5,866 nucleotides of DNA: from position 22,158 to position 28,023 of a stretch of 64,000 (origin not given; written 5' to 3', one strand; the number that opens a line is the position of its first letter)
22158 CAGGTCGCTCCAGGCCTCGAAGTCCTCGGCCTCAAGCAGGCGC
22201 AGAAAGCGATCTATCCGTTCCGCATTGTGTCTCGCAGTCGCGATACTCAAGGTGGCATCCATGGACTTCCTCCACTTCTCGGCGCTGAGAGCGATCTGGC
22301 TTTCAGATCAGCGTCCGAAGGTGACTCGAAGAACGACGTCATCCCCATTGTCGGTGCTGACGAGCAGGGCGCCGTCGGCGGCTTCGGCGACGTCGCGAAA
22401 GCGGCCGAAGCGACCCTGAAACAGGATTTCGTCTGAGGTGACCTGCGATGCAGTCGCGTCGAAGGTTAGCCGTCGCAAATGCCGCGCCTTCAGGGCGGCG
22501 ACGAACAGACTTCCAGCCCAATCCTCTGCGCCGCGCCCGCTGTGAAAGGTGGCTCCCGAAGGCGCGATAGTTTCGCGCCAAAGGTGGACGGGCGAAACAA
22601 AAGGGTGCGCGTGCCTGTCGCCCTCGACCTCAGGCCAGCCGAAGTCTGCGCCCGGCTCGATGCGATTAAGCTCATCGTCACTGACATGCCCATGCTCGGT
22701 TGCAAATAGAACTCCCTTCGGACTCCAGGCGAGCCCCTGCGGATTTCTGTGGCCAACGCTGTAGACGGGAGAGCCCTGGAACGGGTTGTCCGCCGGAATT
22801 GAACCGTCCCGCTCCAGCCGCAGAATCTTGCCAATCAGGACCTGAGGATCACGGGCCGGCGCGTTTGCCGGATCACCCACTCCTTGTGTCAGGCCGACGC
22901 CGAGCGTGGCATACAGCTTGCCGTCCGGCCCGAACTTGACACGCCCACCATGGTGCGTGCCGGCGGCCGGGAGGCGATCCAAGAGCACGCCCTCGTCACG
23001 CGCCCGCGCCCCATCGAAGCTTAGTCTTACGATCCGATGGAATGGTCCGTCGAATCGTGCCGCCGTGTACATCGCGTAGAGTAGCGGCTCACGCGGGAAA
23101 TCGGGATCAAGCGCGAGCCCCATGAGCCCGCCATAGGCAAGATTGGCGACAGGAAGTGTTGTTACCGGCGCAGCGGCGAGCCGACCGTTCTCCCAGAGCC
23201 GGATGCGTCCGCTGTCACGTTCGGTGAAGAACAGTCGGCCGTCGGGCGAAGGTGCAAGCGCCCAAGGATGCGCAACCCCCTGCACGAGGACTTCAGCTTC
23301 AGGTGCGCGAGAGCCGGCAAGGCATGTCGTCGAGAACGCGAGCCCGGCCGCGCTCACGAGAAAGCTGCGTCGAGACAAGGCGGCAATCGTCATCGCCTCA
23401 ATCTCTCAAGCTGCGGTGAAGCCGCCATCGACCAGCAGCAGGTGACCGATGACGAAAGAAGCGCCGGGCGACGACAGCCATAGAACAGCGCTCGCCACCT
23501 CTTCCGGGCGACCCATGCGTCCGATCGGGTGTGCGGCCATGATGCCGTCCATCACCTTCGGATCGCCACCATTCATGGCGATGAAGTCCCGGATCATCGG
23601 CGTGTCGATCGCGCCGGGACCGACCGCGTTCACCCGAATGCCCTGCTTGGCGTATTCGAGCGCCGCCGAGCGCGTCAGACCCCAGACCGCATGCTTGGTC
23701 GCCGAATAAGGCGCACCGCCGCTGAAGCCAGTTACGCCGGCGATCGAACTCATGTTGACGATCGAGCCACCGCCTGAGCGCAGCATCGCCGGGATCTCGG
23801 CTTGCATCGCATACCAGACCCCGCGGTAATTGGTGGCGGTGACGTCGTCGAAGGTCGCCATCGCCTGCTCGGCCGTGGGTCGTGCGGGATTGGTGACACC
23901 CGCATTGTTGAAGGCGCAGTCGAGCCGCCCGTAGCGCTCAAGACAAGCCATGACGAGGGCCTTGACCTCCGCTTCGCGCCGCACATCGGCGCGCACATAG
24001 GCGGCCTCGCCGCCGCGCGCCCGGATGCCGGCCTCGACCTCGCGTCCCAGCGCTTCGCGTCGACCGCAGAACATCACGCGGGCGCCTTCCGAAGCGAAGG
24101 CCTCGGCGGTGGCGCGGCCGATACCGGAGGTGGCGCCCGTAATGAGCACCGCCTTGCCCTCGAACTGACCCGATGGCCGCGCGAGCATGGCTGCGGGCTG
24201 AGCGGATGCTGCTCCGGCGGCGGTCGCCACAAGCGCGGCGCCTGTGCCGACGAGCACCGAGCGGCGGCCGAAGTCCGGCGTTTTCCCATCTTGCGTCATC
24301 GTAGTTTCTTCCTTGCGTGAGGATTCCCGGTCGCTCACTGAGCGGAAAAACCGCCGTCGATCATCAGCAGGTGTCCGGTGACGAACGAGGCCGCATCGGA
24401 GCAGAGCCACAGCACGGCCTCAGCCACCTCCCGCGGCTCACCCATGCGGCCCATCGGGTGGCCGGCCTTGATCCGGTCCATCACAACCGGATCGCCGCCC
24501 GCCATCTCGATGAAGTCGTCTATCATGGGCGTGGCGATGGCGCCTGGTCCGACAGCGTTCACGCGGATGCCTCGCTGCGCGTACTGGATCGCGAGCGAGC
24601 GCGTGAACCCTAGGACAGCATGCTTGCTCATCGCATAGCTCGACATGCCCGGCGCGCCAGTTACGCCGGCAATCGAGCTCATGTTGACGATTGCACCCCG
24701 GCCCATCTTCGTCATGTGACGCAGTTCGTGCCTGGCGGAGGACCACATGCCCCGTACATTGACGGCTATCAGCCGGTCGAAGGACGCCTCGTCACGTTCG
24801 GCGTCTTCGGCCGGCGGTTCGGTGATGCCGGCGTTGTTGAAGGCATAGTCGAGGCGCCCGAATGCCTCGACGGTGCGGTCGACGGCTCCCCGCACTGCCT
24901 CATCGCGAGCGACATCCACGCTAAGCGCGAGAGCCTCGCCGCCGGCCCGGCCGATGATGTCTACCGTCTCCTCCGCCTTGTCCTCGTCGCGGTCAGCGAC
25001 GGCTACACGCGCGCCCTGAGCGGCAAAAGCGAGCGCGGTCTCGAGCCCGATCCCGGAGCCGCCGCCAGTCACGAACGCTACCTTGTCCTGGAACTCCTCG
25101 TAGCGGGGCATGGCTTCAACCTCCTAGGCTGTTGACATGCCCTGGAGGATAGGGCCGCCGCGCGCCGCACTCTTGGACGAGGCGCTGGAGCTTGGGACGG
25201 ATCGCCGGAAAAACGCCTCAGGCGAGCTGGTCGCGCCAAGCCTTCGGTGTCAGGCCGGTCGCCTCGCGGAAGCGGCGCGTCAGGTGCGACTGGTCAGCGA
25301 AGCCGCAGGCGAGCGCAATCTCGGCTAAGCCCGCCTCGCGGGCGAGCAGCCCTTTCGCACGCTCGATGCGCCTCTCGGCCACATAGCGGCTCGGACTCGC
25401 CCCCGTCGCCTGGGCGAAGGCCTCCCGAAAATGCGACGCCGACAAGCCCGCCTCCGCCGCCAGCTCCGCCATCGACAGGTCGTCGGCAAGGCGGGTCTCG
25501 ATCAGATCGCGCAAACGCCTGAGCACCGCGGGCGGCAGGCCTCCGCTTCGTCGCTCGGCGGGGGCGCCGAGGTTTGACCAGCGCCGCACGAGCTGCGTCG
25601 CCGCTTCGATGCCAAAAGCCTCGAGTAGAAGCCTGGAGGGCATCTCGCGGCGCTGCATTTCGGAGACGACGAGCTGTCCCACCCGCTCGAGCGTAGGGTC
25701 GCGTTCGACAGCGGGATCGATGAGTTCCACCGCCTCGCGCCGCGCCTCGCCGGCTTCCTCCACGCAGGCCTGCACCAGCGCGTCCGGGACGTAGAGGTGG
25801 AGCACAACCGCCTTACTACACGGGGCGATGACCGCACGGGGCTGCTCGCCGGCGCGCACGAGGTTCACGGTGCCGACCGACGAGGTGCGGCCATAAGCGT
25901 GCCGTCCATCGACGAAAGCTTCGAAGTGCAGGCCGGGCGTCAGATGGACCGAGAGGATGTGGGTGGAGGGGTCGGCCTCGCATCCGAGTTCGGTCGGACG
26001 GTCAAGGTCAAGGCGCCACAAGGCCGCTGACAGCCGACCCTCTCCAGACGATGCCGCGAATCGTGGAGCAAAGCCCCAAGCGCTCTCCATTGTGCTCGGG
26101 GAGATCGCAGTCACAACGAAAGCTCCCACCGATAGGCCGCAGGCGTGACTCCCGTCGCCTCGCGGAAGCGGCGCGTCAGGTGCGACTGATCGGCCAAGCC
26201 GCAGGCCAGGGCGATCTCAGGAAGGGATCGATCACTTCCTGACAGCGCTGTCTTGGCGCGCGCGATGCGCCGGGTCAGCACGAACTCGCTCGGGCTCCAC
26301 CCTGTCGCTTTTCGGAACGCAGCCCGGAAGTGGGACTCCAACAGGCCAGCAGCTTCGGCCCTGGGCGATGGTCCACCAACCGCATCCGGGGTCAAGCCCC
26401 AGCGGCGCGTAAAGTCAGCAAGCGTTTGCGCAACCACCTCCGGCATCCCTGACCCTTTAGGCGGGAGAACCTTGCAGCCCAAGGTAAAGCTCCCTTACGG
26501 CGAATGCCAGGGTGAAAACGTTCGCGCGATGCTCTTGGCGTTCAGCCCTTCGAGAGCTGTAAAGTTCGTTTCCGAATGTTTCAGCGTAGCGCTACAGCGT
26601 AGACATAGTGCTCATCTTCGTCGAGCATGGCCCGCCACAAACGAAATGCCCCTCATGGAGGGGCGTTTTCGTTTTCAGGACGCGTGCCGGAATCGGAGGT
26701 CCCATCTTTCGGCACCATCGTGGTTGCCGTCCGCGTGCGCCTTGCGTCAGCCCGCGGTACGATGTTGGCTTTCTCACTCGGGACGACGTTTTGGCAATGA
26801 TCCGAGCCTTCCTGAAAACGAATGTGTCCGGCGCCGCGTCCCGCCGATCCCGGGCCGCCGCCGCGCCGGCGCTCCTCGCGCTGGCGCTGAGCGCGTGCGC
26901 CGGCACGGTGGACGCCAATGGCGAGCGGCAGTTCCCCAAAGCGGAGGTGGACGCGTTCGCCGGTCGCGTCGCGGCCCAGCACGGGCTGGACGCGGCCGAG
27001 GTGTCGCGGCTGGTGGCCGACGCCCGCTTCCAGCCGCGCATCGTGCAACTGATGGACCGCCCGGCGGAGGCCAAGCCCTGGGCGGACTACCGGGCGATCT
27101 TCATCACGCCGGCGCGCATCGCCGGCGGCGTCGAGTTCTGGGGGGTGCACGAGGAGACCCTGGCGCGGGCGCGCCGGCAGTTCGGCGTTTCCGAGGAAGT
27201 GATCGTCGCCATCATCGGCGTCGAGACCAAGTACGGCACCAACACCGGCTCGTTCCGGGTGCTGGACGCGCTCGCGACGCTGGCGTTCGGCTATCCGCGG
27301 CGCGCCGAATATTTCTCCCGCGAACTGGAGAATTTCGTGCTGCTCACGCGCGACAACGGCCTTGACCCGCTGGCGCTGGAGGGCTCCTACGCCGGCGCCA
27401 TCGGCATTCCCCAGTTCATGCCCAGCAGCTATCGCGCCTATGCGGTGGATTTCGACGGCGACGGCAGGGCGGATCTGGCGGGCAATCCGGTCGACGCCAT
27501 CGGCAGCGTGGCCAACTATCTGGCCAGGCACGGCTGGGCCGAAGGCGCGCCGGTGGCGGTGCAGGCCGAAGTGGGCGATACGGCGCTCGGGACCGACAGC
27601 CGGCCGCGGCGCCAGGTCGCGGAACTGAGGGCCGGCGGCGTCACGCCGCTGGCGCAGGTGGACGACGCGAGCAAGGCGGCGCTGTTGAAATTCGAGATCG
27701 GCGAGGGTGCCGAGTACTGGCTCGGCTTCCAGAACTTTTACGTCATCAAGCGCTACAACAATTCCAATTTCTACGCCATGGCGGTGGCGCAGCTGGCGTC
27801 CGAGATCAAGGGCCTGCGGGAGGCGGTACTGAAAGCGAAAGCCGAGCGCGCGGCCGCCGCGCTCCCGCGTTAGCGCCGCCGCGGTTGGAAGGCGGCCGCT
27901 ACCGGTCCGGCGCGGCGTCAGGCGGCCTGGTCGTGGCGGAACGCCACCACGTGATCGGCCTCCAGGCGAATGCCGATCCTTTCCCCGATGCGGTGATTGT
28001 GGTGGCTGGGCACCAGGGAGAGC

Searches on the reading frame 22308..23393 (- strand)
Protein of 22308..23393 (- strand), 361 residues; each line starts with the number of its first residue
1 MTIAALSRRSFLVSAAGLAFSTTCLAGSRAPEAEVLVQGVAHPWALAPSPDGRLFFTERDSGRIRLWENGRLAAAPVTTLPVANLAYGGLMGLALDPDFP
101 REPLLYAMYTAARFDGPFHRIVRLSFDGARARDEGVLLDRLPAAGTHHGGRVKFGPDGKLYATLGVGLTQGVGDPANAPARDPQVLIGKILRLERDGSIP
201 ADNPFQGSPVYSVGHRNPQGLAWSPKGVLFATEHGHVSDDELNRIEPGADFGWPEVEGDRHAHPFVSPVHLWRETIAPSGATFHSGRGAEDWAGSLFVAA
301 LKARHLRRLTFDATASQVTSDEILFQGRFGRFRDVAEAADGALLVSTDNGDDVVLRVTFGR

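Call 34: search_protein_families(library=pfam, proteins=[window:22308-23393:-], max_evalue=0.001)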
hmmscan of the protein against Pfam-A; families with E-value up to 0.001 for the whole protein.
window:22308-23393:- (361 aa): 2 families
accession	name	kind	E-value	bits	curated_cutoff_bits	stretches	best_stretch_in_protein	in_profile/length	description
PF07995.17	GSDH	-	1.8e-81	274.5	25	1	41-354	2-330/332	Glucose / Sorbosone dehydrogenase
PF00400.38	WD40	-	0.00022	22.1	27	0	42-67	10-38/39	WD domain, G-beta repeat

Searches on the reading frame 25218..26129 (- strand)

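Call 34: search_protein_families(library=pfam, proteins=[window:25218-26129:-], max_evalue=0.001)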
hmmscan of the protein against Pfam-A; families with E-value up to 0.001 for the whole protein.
window:25218-26129:- (303 aa): 2 families
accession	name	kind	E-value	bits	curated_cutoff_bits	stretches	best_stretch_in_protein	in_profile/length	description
PF12833.13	HTH_18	-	9e-24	84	33.6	1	223-300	1-79/80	Helix-turn-helix domain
PF00165.29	HTH_AraC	-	2.4e-21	75.8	26.6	2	268-299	11-41/42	Bacterial regulatory helix-turn-helix proteins, AraC family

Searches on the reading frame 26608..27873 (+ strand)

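Call 34: search_protein_families(library=pfam, proteins=[window:26608-27873:+], max_evalue=0.001)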
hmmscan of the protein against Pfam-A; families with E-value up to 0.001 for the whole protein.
window:26608-27873:+ (421 aa): 1 family
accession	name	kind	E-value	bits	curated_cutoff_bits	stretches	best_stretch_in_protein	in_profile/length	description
PF13406.11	SLT_2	-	9.9e-102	340.5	24.3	1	112-397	4-291/292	Transglycosylase SLT domain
